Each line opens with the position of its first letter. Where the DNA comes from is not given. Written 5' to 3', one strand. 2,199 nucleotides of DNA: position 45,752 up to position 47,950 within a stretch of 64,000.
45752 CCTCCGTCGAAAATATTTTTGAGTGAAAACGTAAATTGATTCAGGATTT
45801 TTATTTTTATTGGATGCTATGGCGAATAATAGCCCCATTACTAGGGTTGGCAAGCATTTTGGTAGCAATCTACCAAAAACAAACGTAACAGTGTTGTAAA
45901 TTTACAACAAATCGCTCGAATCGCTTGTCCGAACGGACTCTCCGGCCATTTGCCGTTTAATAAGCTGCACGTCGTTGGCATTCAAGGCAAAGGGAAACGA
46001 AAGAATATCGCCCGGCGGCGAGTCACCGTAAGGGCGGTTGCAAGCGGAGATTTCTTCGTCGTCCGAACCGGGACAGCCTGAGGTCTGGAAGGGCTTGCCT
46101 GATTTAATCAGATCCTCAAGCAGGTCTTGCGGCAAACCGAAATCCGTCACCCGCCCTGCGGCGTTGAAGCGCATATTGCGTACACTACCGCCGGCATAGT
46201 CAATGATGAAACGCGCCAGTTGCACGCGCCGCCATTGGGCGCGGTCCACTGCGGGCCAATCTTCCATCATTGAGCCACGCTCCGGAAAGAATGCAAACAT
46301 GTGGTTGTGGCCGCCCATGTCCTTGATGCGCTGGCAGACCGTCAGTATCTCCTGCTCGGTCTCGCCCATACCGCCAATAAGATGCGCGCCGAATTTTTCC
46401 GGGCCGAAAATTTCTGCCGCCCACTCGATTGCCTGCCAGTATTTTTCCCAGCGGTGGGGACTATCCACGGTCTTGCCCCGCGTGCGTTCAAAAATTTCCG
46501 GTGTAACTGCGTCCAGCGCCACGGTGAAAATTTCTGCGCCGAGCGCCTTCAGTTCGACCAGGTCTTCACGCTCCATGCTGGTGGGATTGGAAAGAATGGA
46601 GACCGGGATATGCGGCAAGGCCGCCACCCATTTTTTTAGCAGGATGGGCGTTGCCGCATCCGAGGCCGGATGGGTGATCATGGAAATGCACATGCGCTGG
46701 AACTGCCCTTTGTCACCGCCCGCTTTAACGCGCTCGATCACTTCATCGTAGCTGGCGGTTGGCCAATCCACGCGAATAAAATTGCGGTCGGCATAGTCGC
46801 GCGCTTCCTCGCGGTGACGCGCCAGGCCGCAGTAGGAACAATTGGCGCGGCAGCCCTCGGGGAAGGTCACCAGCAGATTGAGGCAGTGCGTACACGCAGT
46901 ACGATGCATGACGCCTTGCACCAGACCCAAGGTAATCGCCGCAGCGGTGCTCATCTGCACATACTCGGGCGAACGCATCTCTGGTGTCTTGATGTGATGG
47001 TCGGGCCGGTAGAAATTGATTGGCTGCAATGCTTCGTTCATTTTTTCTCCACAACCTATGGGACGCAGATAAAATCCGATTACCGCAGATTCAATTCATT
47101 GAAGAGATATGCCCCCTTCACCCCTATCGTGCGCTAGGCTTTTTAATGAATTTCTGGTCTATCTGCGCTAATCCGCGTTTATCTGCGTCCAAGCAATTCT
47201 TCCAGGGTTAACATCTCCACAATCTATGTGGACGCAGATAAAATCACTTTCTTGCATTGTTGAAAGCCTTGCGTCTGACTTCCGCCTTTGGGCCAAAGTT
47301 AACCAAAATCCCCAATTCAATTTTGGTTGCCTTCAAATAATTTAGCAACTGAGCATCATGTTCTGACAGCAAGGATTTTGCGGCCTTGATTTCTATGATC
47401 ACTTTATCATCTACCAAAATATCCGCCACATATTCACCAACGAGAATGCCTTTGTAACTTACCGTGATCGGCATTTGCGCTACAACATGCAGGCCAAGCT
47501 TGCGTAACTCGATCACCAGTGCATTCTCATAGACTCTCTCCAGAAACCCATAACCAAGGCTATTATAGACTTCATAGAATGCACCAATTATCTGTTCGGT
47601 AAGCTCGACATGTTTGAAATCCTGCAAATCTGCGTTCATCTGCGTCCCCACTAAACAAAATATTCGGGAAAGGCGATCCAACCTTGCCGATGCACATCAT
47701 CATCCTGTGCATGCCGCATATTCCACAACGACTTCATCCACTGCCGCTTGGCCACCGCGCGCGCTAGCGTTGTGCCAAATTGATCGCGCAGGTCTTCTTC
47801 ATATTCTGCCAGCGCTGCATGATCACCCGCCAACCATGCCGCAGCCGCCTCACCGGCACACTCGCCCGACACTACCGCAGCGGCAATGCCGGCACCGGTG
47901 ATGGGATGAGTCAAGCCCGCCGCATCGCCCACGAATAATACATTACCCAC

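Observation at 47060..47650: GxxExxY PD-(D/E)XK nuclease gene carried inside a CGCAGAT-heptamer palindromic element, inserted in the lipoate-assembly operon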

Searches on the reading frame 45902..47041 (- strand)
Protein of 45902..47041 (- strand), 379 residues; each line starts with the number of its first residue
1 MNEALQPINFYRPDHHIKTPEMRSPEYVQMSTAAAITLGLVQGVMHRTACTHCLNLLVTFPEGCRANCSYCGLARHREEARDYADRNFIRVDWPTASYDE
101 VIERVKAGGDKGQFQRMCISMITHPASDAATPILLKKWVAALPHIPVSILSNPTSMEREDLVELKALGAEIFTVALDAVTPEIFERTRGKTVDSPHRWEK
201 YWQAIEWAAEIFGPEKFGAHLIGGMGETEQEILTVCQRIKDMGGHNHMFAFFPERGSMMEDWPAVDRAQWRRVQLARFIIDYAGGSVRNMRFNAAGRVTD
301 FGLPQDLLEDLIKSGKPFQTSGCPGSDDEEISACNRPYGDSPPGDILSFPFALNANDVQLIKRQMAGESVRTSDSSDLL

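Call 5: search_protein_families(library=ncbifam, proteins=[window:45902-47041:-])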
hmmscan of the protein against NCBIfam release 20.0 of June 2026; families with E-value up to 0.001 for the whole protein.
window:45902-47041:- (379 aa): 4 families
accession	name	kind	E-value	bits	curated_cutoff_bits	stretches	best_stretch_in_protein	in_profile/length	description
NF053743.1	LipS2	equivalog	4.5e-56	190.4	270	1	29-345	2-286/292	LipS2 family lipoyl synthase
TIGR04043.1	rSAM_MSMEG_0568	hypoth_equivalog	1.1e-11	44.3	303.7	1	100-268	147-314/354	MSMEG_0568 family radical SAM protein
NF045502.1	variant_rSAM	domain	2.5e-08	33.3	125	1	66-261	144-335/357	radical SAM protein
NF004884.0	PRK06245.1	equivalog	0.00012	21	209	1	46-269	7-230/340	7,8-didemethyl-8-hydroxy-5-deazariboflavin synthase subunit CofG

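Call 25: find_homologous_proteins(query=window:45905-47041:-, max_evalue=1e-50)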
Query window:45905-47041:- (379 aa): 4545 proteins with E <= 1e-50 among 7658 candidates; the best 120 are listed.
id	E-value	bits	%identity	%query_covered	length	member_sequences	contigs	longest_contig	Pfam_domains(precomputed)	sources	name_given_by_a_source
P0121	1.5e-262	888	100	100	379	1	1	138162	PF04055.28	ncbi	-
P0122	5.4e-259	876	98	100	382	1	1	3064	PF04055.28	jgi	jgi:biotin synthase-related radical SAM superfamily protein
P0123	1.5e-258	875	98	100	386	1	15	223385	PF04055.28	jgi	jgi:biotin synthase-related radical SAM superfamily protein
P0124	5.3e-258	873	98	100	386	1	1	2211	PF04055.28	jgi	jgi:biotin synthase-related radical SAM superfamily protein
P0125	4.0e-240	814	90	99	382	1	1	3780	PF04055.28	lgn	-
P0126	2.1e-237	805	89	99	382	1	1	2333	PF04055.28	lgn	-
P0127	2.0e-236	802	89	100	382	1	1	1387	PF04055.28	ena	-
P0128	4.9e-230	781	99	88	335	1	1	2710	PF04055.28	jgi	jgi:biotin synthase-related radical SAM superfamily protein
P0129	9.8e-218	740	83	98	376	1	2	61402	PF04055.28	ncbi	-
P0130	3.2e-217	739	83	97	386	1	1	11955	PF04055.28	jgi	jgi:biotin synthase-related radical SAM superfamily protein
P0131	3.3e-216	735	83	97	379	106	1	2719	PF04055.28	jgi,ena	-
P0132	6.2e-216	735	84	97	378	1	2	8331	PF04055.28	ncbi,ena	-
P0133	6.3e-216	735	84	97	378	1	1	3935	PF04055.28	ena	-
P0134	1.8e-215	733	83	97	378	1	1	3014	PF04055.28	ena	-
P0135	2.9e-215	732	82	98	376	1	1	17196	PF04055.28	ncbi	-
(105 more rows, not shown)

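Call 26: find_encoding_contigs(protein=P0123, flank=10000, max_places=6)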
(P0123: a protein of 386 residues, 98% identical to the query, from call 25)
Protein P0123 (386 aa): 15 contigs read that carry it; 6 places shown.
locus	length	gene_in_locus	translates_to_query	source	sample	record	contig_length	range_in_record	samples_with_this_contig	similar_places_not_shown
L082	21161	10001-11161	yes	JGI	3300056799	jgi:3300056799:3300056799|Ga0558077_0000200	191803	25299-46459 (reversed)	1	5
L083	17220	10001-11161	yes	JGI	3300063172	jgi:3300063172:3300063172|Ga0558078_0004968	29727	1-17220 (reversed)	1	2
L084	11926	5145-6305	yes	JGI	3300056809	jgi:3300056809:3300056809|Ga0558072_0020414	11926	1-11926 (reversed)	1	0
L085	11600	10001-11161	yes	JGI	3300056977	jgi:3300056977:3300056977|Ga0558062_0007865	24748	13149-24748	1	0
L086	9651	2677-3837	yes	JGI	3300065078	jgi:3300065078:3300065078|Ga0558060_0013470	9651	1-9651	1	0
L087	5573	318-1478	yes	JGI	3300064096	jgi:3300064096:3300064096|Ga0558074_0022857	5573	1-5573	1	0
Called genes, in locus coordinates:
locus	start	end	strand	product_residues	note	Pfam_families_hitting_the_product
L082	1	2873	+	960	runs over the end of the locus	PF04879:Molybdop_Fe4S4, PF00384:Molybdopterin, PF01568:Molydop_binding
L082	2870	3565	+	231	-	PF12838:Fer4_7, PF13187:Fer4_9 (weak), PF13237:Fer4_10, PF13247:Fer4_11, PF12838:Fer4_7 (weak), PF00037:Fer4, PF12797:Fer4_2 (weak), PF12837:Fer4_6 (weak), +2 more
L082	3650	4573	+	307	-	PF04976:DmsC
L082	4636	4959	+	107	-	PF00581:Rhodanese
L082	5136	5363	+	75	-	PF01206:TusA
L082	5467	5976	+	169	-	PF13686:DrsE_2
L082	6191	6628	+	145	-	PF01597:GCV_H, PF00364:Biotin_lipoyl (weak)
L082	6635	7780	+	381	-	-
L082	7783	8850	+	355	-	PF21948:LplA-B_cat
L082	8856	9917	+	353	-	PF01134:GIDA (weak), PF03486:HI0933_like (faint), PF07992:Pyr_redox_2 (faint), PF12831:FAD_oxidored, PF01266:DAO (weak), PF01494:FAD_binding_3 (weak), PF22578:GGR_cat (weak), PF05834:Lycopene_cycl (weak)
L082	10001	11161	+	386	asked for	PF04055:Radical_SAM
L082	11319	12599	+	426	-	PF03349:Toluene_X, PF13505:OMP_b-brl (faint), PF13609:Porin_4 (weak), PF10677:DUF2490 (faint)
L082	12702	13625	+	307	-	-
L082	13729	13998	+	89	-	-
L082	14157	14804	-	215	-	PF00596:Aldolase_II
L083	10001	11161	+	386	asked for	PF04055:Radical_SAM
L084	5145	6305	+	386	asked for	PF04055:Radical_SAM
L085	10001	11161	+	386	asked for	PF04055:Radical_SAM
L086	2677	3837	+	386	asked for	PF04055:Radical_SAM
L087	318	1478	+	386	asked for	PF04055:Radical_SAM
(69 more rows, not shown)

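Call 27: find_encoding_contigs(protein=P0125, flank=4000, max_places=3)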
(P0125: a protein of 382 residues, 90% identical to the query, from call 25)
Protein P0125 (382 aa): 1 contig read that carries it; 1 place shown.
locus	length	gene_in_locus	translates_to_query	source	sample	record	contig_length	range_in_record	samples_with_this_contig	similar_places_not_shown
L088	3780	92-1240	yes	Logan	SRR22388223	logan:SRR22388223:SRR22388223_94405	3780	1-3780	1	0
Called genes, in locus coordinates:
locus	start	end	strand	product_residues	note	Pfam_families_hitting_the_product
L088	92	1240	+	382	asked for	PF04055:Radical_SAM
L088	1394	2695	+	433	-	PF03349:Toluene_X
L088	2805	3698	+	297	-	-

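Call 28: find_encoding_contigs(protein=P0129, flank=6000, max_places=3)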
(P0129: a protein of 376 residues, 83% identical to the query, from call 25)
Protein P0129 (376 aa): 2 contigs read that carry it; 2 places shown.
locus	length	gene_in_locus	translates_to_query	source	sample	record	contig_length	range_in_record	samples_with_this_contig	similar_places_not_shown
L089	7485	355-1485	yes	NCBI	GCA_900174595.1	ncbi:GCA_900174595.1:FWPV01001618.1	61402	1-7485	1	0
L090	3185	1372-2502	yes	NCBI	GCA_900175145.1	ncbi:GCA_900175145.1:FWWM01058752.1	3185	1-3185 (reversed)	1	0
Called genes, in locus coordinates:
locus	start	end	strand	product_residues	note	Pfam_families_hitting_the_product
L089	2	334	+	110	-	?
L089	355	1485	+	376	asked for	PF04055:Radical_SAM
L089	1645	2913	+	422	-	PF03349:Toluene_X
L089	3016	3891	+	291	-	-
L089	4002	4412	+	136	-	-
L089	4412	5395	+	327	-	PF21948:LplA-B_cat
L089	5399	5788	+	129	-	-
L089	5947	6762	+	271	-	PF00072:Response_reg (weak)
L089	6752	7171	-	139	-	-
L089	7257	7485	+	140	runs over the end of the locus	PF00011:HSP20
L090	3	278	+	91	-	?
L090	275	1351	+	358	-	PF12831:FAD_oxidored (weak), PF01266:DAO (weak), PF01494:FAD_binding_3 (weak), PF22578:GGR_cat (weak), PF05834:Lycopene_cycl (weak)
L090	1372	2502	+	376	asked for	PF04055:Radical_SAM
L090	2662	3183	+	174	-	?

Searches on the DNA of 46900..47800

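Call 38: search_rna_families(source=window, start=46900, end=47800, threshold=evalue, max_evalue=5)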
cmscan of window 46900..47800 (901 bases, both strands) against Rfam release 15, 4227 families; matches with E-value up to 5: 0.
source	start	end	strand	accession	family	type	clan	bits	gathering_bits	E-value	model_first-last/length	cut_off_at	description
